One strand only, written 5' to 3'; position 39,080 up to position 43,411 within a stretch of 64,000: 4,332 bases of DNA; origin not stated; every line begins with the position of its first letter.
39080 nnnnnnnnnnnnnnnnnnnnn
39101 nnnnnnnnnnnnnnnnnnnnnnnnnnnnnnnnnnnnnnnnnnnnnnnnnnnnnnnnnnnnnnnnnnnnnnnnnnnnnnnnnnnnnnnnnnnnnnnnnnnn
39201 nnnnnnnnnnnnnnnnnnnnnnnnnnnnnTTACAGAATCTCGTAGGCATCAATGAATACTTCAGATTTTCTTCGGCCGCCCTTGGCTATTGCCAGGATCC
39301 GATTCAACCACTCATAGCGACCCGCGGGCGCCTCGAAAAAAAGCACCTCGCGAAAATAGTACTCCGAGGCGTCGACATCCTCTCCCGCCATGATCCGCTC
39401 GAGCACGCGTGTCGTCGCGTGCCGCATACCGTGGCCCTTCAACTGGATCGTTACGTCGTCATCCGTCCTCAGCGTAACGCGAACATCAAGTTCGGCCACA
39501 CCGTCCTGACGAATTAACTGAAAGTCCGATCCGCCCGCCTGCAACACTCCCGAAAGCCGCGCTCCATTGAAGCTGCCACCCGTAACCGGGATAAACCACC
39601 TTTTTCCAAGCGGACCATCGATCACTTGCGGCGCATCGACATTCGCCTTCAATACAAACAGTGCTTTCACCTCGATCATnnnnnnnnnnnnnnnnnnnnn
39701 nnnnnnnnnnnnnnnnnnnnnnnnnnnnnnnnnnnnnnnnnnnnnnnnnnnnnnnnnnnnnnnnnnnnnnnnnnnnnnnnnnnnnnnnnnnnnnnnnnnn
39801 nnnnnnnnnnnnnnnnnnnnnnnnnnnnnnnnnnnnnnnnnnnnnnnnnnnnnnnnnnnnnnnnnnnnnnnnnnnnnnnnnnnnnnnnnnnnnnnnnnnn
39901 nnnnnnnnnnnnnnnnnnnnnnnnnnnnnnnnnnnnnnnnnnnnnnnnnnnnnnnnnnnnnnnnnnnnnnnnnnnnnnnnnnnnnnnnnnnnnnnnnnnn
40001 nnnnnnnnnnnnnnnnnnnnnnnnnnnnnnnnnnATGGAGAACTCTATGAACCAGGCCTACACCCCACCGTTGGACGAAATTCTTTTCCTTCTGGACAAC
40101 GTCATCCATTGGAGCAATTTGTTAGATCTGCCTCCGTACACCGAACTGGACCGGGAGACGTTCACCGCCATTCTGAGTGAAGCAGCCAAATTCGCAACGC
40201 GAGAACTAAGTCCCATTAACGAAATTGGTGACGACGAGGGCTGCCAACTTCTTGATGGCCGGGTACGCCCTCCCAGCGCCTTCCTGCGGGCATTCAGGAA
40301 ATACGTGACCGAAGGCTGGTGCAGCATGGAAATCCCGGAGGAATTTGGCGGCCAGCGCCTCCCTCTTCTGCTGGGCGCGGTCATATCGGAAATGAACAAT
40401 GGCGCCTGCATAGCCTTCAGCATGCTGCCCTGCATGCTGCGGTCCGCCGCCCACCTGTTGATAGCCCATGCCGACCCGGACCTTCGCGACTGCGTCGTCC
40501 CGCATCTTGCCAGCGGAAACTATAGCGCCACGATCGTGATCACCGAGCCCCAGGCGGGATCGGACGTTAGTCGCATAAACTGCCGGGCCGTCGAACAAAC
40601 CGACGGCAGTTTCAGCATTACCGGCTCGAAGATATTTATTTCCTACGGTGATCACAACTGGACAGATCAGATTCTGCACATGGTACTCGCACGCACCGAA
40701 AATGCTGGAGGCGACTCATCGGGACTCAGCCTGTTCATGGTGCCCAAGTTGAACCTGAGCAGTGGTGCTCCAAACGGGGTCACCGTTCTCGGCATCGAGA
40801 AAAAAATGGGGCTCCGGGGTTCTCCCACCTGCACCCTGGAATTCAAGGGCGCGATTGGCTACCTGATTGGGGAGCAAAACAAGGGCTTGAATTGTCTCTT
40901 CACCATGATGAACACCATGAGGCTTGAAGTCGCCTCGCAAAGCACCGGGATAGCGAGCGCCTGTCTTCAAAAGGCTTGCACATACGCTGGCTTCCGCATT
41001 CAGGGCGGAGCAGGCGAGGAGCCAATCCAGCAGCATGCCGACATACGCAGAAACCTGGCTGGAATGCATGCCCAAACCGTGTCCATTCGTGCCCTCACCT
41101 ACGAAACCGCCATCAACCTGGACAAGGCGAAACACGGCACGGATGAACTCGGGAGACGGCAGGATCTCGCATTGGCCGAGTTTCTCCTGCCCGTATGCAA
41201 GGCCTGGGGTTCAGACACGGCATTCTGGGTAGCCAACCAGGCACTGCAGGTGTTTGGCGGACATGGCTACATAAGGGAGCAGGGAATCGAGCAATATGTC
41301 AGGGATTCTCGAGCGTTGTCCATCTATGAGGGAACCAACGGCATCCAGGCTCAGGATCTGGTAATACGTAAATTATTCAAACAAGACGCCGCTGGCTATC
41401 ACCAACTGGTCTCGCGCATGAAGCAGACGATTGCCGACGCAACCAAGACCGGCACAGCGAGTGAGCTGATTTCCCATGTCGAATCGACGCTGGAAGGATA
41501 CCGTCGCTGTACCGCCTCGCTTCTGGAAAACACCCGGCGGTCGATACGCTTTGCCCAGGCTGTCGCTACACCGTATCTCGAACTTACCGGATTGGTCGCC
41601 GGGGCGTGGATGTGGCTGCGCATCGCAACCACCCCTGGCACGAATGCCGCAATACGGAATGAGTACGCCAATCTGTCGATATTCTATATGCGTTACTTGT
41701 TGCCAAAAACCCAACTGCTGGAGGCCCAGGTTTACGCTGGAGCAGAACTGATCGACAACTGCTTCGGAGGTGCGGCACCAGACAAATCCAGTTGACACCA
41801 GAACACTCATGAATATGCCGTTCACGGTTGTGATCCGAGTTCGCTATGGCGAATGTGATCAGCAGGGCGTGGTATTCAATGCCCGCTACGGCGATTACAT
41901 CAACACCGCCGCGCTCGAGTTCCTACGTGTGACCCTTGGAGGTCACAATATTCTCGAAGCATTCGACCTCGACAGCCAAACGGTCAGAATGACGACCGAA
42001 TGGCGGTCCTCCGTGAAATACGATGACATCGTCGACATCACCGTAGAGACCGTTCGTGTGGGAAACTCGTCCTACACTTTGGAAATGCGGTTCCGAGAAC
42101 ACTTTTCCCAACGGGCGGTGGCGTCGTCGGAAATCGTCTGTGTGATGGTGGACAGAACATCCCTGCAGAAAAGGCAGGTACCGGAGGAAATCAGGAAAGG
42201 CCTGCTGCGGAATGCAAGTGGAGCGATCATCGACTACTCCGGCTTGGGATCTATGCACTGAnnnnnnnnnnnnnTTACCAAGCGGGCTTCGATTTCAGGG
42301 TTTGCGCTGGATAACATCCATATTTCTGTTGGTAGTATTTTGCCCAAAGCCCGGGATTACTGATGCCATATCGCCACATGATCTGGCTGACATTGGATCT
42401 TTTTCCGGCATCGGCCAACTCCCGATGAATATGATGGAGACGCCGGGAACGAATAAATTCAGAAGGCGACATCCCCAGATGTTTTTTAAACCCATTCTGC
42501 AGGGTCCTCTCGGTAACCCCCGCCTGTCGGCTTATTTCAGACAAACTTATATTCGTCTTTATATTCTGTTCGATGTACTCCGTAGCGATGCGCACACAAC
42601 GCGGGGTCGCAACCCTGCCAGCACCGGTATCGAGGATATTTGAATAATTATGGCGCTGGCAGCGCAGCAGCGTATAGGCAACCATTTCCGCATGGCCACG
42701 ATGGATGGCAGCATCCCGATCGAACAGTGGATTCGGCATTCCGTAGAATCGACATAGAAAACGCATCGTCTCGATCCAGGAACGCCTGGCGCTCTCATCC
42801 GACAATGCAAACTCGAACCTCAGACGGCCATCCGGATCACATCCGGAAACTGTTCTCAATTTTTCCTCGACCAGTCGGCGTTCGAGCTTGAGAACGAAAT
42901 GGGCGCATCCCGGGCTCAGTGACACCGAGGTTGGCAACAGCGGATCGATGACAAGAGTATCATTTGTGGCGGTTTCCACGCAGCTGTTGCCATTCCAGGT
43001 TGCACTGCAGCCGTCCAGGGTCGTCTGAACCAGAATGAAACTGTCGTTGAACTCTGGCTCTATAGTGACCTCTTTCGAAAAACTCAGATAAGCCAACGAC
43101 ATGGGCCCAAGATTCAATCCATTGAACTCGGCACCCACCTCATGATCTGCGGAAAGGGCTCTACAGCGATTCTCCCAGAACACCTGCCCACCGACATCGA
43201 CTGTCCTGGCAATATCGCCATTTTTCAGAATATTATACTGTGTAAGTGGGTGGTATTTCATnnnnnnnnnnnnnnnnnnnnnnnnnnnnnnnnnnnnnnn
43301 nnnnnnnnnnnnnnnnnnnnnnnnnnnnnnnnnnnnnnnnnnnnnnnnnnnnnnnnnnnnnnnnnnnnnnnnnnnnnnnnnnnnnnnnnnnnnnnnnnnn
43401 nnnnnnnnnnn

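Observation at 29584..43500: Lower-GC catabolic island inserted between the core O-methyltransferase gene and guaA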

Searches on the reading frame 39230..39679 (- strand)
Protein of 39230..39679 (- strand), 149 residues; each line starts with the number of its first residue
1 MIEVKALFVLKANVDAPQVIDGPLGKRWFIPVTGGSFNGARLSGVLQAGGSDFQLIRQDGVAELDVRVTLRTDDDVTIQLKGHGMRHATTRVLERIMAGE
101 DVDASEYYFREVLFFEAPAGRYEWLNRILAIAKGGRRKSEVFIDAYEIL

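Call 5: search_protein_families(library=pfam, proteins=[window:39230-39679:-])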
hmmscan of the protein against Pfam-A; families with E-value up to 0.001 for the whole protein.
window:39230-39679:- (149 aa): 1 family
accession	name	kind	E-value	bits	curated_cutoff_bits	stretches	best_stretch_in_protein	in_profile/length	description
PF11578.13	DUF3237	-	6.6e-36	123.7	24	1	4-148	3-149/149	Protein of unknown function (DUF3237)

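Call 6: search_protein_families(library=ncbifam, proteins=[window:39230-39679:-])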
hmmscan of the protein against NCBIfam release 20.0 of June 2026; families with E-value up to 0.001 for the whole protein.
window:39230-39679:- (149 aa): 3 families
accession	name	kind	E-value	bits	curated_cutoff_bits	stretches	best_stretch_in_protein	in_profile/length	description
NF002045.0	PRK00872.1-1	equivalog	2.8e-22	79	246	1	3-149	6-153/153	hypothetical protein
NF002047.0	PRK00872.1-4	equivalog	3.8e-22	78.9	286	1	6-148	36-180/181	hypothetical protein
NF002046.0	PRK00872.1-2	equivalog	6.3e-10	39.1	184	1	55-148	1-94/95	hypothetical protein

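Call 24: search_solved_structures(query=window:39230-39679:-, max_evalue=0.01)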
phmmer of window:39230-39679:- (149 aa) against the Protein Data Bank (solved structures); distinct sequences matched with E-value up to 0.01: 3.
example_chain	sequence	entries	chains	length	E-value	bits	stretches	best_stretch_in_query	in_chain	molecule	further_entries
4pux_A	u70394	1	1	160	7.9e-27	97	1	22-147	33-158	Uncharacterized protein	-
3g7g_A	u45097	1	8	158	7.1e-22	81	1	6-148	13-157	UPF0311 protein CA_C3321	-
3c5o_A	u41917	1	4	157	1.1e-19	73.9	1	2-149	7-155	UPF0311 protein RPA1785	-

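Call 81: search_protein_families(library=ncbifam, proteins=[L180:7664-8743:+, L180:8743-9639:+], max_evalue=0.00001)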
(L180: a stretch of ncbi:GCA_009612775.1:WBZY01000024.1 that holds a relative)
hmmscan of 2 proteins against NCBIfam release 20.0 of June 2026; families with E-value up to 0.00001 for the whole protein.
L180:7664-8743:+ (359 aa): 0 families

L180:8743-9639:+ (298 aa): 0 families

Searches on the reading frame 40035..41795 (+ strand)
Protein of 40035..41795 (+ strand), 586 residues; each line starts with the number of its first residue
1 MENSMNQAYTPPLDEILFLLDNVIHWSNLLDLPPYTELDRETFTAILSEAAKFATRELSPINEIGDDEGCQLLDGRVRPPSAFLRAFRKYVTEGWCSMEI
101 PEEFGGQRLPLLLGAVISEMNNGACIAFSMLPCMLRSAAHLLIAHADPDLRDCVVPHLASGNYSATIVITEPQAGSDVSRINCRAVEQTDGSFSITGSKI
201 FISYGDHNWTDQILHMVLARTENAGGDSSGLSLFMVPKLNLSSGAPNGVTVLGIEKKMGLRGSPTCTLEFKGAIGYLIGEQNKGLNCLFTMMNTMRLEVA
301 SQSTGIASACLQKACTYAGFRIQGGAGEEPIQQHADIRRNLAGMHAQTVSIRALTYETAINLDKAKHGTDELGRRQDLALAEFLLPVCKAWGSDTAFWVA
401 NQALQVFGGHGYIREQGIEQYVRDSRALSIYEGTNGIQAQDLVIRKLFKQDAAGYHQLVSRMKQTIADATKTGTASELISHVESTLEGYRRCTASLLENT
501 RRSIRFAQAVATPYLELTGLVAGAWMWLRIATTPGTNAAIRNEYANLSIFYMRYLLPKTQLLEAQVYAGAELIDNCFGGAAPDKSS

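Call 5: search_protein_families(library=pfam, proteins=[window:40035-41795:+])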
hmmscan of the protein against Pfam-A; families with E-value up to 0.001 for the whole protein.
window:40035-41795:+ (586 aa): 6 families
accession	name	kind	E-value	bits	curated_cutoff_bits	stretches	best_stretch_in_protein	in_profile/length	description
PF00441.29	Acyl-CoA_dh_1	-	8.1e-28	97.9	22.4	1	282-441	1-144/150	Acyl-CoA dehydrogenase, C-terminal domain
PF02770.24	Acyl-CoA_dh_M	-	1.5e-16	60.8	33.3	1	167-271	2-95/97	Acyl-CoA dehydrogenase, middle domain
PF12806.12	Acyl-CoA_dh_C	-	6.2e-15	55.9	30.3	1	459-571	2-118/124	Acetyl-CoA dehydrogenase C-terminal like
PF22924.1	ACOX_C_alpha1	-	6.4e-10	39.5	27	1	291-440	3-162/169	Acyl-CoA oxidase, C-alpha1 domain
PF08028.16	Acyl-CoA_dh_2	-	7.9e-09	36.3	22.7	1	299-435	3-133/134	Acyl-CoA dehydrogenase, C-terminal domain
PF02771.21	Acyl-CoA_dh_N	-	1.2e-07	32.6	22.9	1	44-161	5-112/113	Acyl-CoA dehydrogenase, N-terminal domain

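Call 6: search_protein_families(library=ncbifam, proteins=[window:40035-41795:+])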
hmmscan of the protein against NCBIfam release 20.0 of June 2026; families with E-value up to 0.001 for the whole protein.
window:40035-41795:+ (586 aa): 16 families
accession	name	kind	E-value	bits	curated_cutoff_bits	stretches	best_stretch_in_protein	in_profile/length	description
NF042972.1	AcrlCoAredClosAcrC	equivalog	1.9e-44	151.9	640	1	86-439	41-369/378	acryloyl-CoA reductase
NF058590.1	AcCoDHFadEBacil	equivalog_domain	3.6e-39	134.8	600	1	87-471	59-434/586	acyl-CoA dehydrogenase FadE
NF043006.1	CyhCrbnylCoADH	equivalog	9.8e-38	130.1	650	1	97-446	51-373/380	cyclohexane-1-carbonyl-CoA dehydrogenase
NF042439.1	SulpropCoADesulf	equivalog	1.5e-36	126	600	1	89-440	32-364/379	3-sulfinopropanoyl-CoA desulfinase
NF045552.1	GlutCoADH_Des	equivalog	9.7e-33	113.9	470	1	92-438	48-371/387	glutaryl-CoA dehydrogenase Acd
NF008997.0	PRK12341.1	equivalog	1.1e-30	106.9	537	1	79-438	38-368/382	acyl-CoA dehydrogenase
NF008594.0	PRK11561.1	equivalog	8.6e-26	90.3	545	1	126-453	137-445/540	isovaleryl-CoA dehydrogenase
NF045652.1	ProlPCPDhRedW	equivalog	4.9e-25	88.1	650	1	80-441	30-368/376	L-prolyl-[peptidyl-carrier protein] dehydrogenase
NF053553.1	prodigi_MBC_PigA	equivalog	4e-22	78.9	500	1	92-447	47-379/381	prodigiosin MBC biosynthesis dehydrogenase PigA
TIGR03207.1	cyc_hxne_CoA_dh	equivalog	5.2e-22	78.1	575.35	1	91-438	42-363/372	cyclohexanecarboxyl-CoA dehydrogenase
NF002885.1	PRK03354.1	equivalog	1.8e-20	73.3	540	1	93-438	49-365/378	crotonobetainyl-CoA dehydrogenase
NF049984.1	Rv1679_FadE16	equivalog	1.6e-19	70.4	600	1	70-432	16-351/371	Rv1679 family acyl-CoA dehydrogenase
NF052270.1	Staph_DH_FadE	equivalog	2.5e-10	39.6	600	1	152-445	127-391/400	acyl-CoA dehydrogenase FadE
TIGR03204.1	pimC_large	equivalog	2.4e-07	30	623.85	1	70-369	29-310/395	pimeloyl-CoA dehydrogenase large subunit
NF007000.1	PRK09463.1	subfamily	9.9e-06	24.2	600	1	92-184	84-178/726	acyl-CoA dehydrogenase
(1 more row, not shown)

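Call 23: search_solved_structures(query=window:40035-41795:+, max_evalue=1e-20)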
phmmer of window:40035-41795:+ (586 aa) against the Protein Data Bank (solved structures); distinct sequences matched with E-value up to 1e-20: 50.
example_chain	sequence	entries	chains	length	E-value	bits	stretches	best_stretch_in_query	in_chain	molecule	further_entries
8png_B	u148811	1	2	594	1.4e-107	363.9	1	9-572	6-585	Probable acyl-CoA dehydrogenase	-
8r1e_B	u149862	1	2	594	1.2e-106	360.8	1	9-572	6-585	Probable acyl-CoA dehydrogenase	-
6ijc_A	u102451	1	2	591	2.6e-106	359.7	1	8-572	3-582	Acyl-CoA dehydrogenase family protein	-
8pns_A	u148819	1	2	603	1e-96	328.1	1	9-571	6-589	Acyl-CoA dehydrogenase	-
8pu5_B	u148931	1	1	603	6.9e-96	325.3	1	9-571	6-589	Probable acyl-CoA dehydrogenase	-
6kpt_A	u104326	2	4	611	2.2e-59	204.8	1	17-490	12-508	Acyl-CoA dehydrogenase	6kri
6ksa_A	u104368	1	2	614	1.1e-58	202.4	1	16-490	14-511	Acyl-CoA dehydrogenase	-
6lq6_A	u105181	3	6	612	1.3e-58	202.2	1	17-490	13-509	Acyl-CoA dehydrogenase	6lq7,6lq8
6ks9_A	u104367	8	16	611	1.5e-58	202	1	17-490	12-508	Acyl-CoA dehydrogenase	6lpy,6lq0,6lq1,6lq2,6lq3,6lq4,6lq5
6ksb_A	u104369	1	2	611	9.5e-58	199.4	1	17-490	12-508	Acyl-CoA dehydrogenase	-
6kse_A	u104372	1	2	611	5.1e-55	190.4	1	18-466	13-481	Acyl-CoA dehydrogenase FadE5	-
3pfd_A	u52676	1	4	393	2.2e-36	128.9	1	74-439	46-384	Acyl-CoA dehydrogenase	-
3nf4_A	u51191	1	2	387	8e-34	120.4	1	85-443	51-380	acyl-CoA dehydrogenase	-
5lnx_A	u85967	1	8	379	6.2e-33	117.5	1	87-446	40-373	Acyl-CoA dehydrogenase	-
4n5f_A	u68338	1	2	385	6.8e-33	117.3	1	94-440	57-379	Putative acyl-CoA dehydrogenase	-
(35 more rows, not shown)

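Call 81: search_protein_families(library=ncbifam, proteins=[L180:7664-8743:+, L180:8743-9639:+], max_evalue=0.00001)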
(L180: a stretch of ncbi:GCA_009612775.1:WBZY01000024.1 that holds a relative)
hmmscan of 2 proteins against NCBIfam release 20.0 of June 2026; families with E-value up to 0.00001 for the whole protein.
L180:7664-8743:+ (359 aa): 0 families

L180:8743-9639:+ (298 aa): 0 families

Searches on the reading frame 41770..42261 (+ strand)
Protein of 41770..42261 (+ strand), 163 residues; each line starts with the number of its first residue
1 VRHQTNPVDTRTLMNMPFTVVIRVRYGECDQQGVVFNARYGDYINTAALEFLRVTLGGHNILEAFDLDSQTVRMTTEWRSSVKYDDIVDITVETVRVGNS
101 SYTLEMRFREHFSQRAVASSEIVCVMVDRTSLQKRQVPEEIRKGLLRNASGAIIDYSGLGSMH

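Call 7: search_protein_families(library=pfam, proteins=[window:41770-42261:+])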
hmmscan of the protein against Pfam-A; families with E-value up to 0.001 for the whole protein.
window:41770-42261:+ (163 aa): 2 families
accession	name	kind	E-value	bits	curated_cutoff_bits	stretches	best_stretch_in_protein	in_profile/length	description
PF13279.12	4HBT_2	-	1.1e-11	45.7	25.5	1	24-143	1-120/122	Thioesterase-like superfamily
PF03061.28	4HBT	-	1.1e-06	29.3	20.6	1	32-109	1-71/79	Thioesterase superfamily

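Call 81: search_protein_families(library=ncbifam, proteins=[window:41770-42261:+], max_evalue=0.00001)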
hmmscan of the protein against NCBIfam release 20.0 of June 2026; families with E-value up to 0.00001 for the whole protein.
window:41770-42261:+ (163 aa): 3 families
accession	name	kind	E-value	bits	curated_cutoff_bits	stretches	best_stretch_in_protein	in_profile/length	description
TIGR00051.1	TIGR00051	subfamily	5.4e-14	52.5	68.7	1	22-133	2-112/117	YbgC/FadM family acyl-CoA thioesterase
TIGR02799.1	thio_ybgC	equivalog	1.8e-12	47.7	141.35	1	18-143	1-125/126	tol-pal system-associated acyl-CoA thioesterase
NF008065.0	PRK10800.1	equivalog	1.7e-11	44.4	185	1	16-141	4-128/134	tol-pal system-associated acyl-CoA thioesterase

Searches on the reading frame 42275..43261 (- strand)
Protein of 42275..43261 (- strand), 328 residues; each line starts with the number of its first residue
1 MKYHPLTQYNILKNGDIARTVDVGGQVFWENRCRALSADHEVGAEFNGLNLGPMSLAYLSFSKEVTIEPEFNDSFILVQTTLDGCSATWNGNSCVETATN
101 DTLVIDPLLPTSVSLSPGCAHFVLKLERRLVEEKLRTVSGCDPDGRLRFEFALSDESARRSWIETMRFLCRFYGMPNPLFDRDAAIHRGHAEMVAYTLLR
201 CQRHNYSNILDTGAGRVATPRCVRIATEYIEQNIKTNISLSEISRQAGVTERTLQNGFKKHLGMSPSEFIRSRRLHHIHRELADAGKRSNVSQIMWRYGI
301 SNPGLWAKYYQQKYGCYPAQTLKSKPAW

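Call 7: search_protein_families(library=pfam, proteins=[window:42275-43261:-])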
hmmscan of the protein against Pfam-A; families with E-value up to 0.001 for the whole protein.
window:42275-43261:- (328 aa): 3 families
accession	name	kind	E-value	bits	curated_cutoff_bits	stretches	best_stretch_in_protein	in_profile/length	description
PF14525.12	AraC_binding_2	-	2.8e-22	79.7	27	1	24-198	5-172/173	AraC-binding-like domain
PF12833.13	HTH_18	-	5.1e-18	65.6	33.6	1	244-323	2-79/80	Helix-turn-helix domain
PF00165.29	HTH_AraC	-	5.7e-07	30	26.6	1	230-271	1-42/42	Bacterial regulatory helix-turn-helix proteins, AraC family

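Call 81: search_protein_families(library=ncbifam, proteins=[window:42275-43261:-], max_evalue=0.00001)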
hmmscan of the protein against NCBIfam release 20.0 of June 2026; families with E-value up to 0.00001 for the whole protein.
window:42275-43261:- (328 aa): 11 families
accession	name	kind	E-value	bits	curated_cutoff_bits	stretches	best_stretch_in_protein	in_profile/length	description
NF041686.2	ant_diox_reg_AndR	equivalog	8.4e-29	101.2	350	1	45-324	49-320/321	anthranilate 1,2-dioxygenase regulatory protein AndR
NF047455.1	TF_Staph_AryK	equivalog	3.5e-10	38.8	850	1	223-320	159-254/759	transcriptional regulator AryK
NF007522.0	PRK10130.1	equivalog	9.6e-10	38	319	1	222-324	241-344/350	HTH-type transcriptional regulator EutR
NF012144.2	ramA_TF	equivalog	1.6e-09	38.2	180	1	223-319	7-101/108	RamA family antibiotic efflux transcriptional regulator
NF012198.0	MarA_TF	equivalog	4.2e-08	33.4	250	1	227-302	15-88/124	MDR efflux pump AcrAB transcriptional activator MarA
NF008564.0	PRK11511.1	equivalog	4.8e-08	33.2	202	1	227-301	15-87/127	MDR efflux pump AcrAB transcriptional activator MarA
NF006902.0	PRK09393.1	equivalog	8.5e-08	31.7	425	1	228-320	227-317/327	transcriptional regulator FtrA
NF007243.0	PRK09685.1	equivalog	8.1e-07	28.7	199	0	224-320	201-297/303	transcriptional regulator FeaR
TIGR04094.1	adjacent_YSIRK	equivalog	1.1e-06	27.9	200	1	223-301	287-365/383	YSIRK-targeted surface antigen transcriptional regulator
NF049932.1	TranspRegBtr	equivalog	1.4e-06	27.1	900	1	222-323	165-264/531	bacillibactin transport transcriptional regulator Btr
NF052534.1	RzbtTranRegRhrA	equivalog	2.3e-06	27.1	500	1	227-321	213-307/312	rhizobactin biosynthesis transcriptional regulator RhrA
